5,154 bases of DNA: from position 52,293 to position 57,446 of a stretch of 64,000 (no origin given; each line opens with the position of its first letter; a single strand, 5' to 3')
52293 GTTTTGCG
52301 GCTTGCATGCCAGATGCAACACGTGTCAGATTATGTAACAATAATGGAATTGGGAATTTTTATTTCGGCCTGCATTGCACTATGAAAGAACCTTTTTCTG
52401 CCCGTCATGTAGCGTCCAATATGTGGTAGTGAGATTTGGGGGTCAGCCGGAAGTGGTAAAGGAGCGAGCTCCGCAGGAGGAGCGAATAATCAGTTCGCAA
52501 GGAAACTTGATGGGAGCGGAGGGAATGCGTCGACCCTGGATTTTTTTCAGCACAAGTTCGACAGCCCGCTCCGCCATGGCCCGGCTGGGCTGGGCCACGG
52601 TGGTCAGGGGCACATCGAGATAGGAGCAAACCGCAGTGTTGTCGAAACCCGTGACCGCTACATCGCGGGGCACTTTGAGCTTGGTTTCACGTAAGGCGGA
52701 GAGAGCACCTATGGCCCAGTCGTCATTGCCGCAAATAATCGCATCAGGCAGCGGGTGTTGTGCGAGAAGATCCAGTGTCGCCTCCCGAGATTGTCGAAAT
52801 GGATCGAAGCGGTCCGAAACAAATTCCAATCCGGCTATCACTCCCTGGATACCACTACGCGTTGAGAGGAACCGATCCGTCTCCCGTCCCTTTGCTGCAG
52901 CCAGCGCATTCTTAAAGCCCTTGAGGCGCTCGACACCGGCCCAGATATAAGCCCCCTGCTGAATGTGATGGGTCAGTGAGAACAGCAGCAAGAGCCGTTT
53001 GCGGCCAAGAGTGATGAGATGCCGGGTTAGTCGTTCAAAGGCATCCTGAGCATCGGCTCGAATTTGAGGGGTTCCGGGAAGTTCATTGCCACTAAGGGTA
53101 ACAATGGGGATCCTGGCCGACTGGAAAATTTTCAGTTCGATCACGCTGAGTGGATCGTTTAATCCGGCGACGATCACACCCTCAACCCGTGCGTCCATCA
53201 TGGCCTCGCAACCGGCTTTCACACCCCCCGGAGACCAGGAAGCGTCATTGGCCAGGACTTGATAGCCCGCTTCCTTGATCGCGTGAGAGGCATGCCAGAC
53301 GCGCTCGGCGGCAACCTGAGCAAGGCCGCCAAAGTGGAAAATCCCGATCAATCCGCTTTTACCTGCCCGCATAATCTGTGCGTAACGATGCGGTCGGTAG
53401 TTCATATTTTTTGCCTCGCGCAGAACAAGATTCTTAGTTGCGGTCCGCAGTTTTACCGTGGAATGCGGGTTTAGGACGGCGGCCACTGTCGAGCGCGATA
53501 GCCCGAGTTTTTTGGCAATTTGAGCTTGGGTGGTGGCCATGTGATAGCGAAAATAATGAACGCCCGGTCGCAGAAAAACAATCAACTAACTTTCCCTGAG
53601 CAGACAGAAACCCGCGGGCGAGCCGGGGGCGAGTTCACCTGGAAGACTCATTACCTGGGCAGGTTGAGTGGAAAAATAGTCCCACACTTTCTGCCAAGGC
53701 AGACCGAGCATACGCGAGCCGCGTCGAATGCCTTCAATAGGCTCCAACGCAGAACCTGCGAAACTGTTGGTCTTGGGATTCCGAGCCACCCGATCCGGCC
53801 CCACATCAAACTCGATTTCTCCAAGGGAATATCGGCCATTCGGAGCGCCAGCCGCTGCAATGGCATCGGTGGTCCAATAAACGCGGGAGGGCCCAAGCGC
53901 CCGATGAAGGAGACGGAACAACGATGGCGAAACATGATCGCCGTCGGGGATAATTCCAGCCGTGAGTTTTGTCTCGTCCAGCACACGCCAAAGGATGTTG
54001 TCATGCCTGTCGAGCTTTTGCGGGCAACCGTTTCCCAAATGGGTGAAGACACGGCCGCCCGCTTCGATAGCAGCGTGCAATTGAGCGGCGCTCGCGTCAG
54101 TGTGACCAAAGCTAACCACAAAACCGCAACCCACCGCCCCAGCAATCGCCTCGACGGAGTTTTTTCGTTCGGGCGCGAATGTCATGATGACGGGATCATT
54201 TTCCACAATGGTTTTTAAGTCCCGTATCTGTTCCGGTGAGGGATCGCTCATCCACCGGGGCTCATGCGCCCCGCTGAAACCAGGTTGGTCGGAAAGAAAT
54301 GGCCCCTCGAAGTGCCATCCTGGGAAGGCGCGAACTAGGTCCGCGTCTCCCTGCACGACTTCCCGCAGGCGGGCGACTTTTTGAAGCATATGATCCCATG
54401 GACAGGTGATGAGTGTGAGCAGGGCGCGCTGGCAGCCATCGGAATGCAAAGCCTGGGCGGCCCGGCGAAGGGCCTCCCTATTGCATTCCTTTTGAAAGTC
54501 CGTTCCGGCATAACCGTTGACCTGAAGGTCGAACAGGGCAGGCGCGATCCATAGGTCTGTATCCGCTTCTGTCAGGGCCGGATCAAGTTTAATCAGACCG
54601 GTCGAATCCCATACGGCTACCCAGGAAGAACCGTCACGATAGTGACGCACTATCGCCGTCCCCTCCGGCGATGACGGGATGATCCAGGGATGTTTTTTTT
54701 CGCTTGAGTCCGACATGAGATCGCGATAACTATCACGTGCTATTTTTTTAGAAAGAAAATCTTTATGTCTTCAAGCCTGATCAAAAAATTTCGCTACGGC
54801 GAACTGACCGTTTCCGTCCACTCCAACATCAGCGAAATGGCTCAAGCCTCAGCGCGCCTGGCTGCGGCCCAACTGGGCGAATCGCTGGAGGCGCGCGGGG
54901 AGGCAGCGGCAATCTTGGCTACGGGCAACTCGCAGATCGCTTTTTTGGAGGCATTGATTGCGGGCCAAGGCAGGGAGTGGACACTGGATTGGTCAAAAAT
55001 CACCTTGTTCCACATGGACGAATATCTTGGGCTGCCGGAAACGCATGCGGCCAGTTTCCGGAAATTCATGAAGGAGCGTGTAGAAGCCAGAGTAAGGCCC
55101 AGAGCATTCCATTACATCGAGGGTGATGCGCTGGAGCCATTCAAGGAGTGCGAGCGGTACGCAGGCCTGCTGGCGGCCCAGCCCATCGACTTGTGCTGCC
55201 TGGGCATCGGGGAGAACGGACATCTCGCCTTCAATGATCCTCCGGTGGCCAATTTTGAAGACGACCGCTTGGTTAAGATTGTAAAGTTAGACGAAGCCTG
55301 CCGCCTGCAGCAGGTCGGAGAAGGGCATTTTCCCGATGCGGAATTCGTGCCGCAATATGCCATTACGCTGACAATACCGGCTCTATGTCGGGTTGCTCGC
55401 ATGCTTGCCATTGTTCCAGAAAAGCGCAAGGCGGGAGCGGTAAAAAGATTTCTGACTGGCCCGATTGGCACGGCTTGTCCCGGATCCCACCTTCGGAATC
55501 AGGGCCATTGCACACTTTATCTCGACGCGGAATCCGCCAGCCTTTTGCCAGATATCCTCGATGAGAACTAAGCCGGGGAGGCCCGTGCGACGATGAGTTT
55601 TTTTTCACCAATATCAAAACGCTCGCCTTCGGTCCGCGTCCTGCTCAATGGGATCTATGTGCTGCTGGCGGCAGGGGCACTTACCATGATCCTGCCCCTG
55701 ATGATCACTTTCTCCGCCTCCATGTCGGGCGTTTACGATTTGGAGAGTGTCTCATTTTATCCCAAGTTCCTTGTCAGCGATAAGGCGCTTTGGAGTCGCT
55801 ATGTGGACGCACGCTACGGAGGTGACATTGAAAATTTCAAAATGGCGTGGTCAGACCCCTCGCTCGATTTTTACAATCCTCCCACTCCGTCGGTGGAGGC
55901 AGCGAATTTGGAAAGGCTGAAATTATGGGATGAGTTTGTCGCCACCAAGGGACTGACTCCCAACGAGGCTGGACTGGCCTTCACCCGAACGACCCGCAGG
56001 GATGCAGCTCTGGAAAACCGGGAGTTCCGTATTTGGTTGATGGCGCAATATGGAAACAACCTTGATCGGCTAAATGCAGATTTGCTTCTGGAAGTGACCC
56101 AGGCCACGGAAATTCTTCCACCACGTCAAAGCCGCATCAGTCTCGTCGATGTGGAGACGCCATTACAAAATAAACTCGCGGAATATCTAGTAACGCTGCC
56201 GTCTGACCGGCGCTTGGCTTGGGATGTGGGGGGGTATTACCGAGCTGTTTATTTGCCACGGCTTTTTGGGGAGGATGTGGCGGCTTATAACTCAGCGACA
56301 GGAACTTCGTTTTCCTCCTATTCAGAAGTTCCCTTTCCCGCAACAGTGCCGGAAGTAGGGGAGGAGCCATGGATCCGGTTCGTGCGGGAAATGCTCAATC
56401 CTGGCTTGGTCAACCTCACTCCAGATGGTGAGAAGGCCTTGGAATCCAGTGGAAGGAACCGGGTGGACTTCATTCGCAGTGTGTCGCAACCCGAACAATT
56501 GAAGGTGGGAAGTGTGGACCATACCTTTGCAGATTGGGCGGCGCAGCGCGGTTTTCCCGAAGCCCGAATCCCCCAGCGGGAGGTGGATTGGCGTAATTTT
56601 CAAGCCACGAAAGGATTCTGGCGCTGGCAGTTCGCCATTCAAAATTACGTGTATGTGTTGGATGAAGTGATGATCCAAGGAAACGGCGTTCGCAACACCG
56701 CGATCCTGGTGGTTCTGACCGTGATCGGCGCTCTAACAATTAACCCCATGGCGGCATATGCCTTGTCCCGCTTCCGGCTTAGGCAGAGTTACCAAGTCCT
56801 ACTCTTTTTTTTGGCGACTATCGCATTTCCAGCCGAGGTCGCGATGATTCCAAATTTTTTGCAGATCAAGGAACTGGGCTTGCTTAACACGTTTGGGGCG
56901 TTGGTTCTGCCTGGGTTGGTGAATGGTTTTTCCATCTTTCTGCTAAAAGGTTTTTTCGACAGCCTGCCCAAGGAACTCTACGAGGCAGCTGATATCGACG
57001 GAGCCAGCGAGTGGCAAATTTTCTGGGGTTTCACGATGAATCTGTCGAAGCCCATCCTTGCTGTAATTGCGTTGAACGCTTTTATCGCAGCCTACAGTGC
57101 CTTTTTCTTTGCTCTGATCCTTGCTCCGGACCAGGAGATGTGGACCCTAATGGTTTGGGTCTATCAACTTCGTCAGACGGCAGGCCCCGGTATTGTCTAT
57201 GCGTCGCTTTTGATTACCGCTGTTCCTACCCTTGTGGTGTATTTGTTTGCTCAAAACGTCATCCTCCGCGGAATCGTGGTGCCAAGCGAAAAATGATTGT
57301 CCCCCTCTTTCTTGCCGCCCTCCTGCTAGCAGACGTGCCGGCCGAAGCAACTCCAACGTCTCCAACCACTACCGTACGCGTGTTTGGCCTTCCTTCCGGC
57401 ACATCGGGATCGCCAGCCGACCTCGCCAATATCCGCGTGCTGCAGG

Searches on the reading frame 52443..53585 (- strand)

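Call 74: search_protein_families(library=pfam, proteins=[window:52443-53585:-], max_evalue=0.0001)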
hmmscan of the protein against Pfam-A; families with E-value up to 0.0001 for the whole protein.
window:52443-53585:- (380 aa): 3 families
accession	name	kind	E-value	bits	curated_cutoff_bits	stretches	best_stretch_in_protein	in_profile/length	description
PF13377.12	Peripla_BP_3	-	8.5e-32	111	26.5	1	188-371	2-167/167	Periplasmic binding protein-like domain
PF00532.27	Peripla_BP_1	-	9.7e-15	55.2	22.2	1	129-367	53-279/281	Periplasmic binding proteins and sugar binding domain of LacI family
PF13407.12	Peripla_BP_4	-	1.1e-10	41.9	35.1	1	102-352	23-257/258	Periplasmic binding protein domain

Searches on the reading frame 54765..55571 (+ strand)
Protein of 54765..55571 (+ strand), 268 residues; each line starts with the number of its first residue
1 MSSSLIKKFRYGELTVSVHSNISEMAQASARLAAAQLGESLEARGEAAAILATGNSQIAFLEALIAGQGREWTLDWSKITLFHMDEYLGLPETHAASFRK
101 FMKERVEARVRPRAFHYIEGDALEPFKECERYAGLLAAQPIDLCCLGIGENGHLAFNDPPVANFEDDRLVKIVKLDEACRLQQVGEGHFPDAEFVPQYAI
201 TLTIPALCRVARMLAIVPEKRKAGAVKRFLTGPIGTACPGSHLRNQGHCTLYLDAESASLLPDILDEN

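Call 75: search_protein_families(library=pfam, proteins=[window:54765-55571:+], max_evalue=0.0001)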
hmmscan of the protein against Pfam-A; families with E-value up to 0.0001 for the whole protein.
window:54765-55571:+ (268 aa): 1 family
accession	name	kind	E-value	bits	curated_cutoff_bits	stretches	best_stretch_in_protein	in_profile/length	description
PF01182.26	Glucosamine_iso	-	2.4e-20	73.8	27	1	23-245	4-218/225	Glucosamine-6-phosphate isomerases/6-phosphogluconolactonase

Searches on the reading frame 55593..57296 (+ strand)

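Call 75: search_protein_families(library=pfam, proteins=[window:55593-57296:+], max_evalue=0.0001)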
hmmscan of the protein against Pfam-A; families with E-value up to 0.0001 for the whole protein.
window:55593-57296:+ (567 aa): 1 family
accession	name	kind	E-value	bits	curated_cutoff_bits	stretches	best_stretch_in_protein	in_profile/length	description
PF00528.27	BPD_transp_1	-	1.3e-12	48.3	26.4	1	388-556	9-178/184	Binding-protein-dependent transport system inner membrane component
